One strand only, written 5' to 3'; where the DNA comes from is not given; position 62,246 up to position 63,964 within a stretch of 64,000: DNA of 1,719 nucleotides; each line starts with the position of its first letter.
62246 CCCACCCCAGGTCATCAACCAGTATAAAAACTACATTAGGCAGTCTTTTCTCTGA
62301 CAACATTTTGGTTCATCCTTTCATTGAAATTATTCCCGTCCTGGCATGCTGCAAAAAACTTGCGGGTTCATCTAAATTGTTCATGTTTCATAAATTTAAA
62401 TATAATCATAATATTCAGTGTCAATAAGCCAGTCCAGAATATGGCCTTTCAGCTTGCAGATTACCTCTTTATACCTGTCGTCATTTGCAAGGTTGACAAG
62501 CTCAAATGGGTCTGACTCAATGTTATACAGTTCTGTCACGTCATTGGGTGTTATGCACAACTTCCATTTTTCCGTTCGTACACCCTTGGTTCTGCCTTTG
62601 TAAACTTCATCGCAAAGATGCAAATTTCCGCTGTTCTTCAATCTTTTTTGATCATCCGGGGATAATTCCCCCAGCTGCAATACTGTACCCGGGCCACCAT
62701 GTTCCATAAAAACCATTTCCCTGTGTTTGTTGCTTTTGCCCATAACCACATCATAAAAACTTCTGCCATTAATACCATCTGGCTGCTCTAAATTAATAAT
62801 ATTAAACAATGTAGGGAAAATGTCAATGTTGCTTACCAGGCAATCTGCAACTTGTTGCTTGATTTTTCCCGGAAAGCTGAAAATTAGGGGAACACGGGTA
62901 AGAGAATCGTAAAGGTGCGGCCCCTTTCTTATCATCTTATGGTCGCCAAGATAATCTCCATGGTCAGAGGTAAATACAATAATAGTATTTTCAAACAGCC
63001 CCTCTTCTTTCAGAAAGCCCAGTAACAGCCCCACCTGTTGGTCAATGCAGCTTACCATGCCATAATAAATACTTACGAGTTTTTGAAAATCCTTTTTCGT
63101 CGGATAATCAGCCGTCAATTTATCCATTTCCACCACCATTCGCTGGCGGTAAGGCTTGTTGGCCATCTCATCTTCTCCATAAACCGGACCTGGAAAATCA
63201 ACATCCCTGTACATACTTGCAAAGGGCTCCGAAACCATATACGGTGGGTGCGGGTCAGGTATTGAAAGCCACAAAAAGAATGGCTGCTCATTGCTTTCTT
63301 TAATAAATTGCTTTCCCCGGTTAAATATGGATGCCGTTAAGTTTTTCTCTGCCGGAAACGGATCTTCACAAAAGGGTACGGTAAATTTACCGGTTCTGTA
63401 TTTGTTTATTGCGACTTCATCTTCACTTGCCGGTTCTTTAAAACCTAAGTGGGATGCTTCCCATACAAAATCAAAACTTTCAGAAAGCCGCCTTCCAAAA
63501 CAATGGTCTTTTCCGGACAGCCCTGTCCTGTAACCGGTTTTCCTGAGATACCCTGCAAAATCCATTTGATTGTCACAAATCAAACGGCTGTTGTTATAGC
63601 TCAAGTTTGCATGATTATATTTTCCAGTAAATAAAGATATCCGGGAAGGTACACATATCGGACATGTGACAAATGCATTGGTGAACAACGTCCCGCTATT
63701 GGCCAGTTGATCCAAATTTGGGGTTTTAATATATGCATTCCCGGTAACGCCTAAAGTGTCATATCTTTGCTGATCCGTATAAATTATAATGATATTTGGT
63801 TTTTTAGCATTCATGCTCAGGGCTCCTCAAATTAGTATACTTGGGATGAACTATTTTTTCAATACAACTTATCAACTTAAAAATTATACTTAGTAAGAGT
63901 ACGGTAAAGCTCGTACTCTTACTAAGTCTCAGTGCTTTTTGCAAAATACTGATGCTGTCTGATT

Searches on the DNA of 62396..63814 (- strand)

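Call 73: search_with_rna_model(model_id=R1, sources=[L001, L002, L018, L020, L023, L024, L029, L030, L033, L036, L037, L038, L039, L042, L043, L044, L048, L049, L050, L051, L052, L053], max_evalue=1)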
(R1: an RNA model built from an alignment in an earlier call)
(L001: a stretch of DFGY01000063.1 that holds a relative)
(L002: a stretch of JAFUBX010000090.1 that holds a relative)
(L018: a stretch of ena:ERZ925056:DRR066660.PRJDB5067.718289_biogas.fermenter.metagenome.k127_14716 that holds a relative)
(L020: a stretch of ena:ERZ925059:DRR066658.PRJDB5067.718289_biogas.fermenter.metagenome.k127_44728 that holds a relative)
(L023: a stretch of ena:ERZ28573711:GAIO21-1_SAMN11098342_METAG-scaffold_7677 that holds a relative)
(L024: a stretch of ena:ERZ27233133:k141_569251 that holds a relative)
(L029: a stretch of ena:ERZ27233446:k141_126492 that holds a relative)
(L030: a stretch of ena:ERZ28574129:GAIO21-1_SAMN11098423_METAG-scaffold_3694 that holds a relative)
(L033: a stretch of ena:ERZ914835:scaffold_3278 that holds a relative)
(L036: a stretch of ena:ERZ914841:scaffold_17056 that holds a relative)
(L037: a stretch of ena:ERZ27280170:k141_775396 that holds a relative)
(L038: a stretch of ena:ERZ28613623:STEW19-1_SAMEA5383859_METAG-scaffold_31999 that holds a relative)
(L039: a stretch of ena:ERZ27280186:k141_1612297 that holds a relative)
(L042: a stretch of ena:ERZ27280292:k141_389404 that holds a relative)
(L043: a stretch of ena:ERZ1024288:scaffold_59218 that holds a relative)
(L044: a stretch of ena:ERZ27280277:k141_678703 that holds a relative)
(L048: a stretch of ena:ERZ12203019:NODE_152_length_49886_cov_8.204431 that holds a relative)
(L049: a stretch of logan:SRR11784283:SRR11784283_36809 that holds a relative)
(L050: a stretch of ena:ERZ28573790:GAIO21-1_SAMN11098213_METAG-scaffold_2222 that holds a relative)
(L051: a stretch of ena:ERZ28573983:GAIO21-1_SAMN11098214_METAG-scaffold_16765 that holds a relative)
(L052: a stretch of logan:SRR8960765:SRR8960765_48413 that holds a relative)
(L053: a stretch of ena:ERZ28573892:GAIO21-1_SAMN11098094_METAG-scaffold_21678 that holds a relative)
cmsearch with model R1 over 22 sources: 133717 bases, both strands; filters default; matches with E-value up to 1: 21.
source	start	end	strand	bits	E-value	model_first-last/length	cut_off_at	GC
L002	4104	4159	+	84.3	1.1e-15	1-56/56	no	0.43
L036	2355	2410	+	82.7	2.4e-15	1-56/56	no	0.43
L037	799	854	+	82.7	2.4e-15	1-56/56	no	0.43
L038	2355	2410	+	82.7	2.4e-15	1-56/56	no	0.43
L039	1741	1796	+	82.7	2.4e-15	1-56/56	no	0.43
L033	2355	2410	+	81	5.9e-15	1-56/56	no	0.46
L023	2364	2420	+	79.6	1.2e-14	1-56/56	no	0.4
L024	2364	2420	+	79.6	1.2e-14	1-56/56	no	0.4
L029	2364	2420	+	79.6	1.2e-14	1-56/56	no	0.4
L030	2364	2420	+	79.6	1.2e-14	1-56/56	no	0.4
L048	2331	2387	+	76.2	6.5e-14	1-56/56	no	0.49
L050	2363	2417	+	70.6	1.1e-12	1-56/56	no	0.35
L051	1915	1969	+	70.6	1.1e-12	1-56/56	no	0.35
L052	745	799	+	70.6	1.1e-12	1-56/56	no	0.35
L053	2363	2417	+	70.6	1.1e-12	1-56/56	no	0.35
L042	1792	1847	+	67.8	4.5e-12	1-56/56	no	0.46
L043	653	708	+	67.8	4.5e-12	1-56/56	no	0.46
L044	475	530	+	67.8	4.5e-12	1-56/56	no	0.46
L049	1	43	+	59.1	3.7e-10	15-56/56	5'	0.53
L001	15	64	-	27.1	0.0035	1-56/56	no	0.38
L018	12910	12960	+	21.3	0.066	1-56/56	no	0.51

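Call 74: search_with_rna_model(model_id=R2, sources=[L001, L002, L018, L020, L023, L024, L029, L030, L033, L036, L037, L038, L039, L042, L043, L044, L048, L049, L050, L051, L052, L053], max_evalue=1)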
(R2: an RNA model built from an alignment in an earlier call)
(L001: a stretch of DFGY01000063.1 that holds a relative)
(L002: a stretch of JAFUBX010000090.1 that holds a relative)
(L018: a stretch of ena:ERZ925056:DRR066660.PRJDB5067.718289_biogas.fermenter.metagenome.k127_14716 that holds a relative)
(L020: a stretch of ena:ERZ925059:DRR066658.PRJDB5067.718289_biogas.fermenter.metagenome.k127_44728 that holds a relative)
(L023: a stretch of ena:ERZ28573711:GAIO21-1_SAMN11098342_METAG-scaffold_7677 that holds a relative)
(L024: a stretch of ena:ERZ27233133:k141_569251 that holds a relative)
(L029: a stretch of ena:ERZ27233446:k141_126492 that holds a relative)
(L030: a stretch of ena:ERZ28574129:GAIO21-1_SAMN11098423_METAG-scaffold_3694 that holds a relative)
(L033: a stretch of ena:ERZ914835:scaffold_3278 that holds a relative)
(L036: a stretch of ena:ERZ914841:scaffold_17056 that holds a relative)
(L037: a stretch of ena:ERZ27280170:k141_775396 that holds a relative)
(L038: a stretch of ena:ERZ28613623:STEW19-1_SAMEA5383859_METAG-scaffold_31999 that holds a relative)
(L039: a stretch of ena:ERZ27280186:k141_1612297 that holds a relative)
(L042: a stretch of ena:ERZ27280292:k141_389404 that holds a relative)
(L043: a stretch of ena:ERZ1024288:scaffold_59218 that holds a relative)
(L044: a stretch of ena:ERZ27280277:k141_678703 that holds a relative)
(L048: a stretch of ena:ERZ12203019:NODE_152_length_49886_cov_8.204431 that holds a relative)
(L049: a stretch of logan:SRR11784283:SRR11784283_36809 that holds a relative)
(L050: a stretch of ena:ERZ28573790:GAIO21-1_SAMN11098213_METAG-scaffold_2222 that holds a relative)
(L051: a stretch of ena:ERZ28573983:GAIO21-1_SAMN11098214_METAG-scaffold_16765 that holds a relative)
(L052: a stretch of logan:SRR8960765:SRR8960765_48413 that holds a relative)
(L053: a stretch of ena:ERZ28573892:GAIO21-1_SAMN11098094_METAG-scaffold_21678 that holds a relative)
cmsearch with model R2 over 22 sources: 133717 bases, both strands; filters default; matches with E-value up to 1: 18.
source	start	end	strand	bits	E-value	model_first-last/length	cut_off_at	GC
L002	5910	5963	+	81.5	6.1e-18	1-54/54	no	0.56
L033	4167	4220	+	81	7.8e-18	1-54/54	no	0.52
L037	2611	2664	+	81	7.8e-18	1-54/54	no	0.52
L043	2722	2775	+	81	8e-18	1-54/54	no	0.54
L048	4256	4309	+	80.6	1e-17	1-54/54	no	0.5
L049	1912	1965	+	80.6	1e-17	1-54/54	no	0.5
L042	3829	3882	+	78.9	2.7e-17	1-54/54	no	0.56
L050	4091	4146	+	67.1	2.3e-14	1-54/54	no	0.48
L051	3643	3698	+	67.1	2.3e-14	1-54/54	no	0.48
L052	2473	2528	+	67.1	2.3e-14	1-54/54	no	0.48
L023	4149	4199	+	66.3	3.8e-14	1-54/54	no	0.49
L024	4149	4199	+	66.3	3.8e-14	1-54/54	no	0.49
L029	4149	4199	+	66.3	3.8e-14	1-54/54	no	0.49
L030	4149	4199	+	66.3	3.8e-14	1-54/54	no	0.49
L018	12922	12965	+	17.8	0.045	1-54/54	no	0.57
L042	1816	1839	+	14.7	0.26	12-45/54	no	0.71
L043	677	700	+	14.7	0.26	12-45/54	no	0.71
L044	499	522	+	14.7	0.26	12-45/54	no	0.71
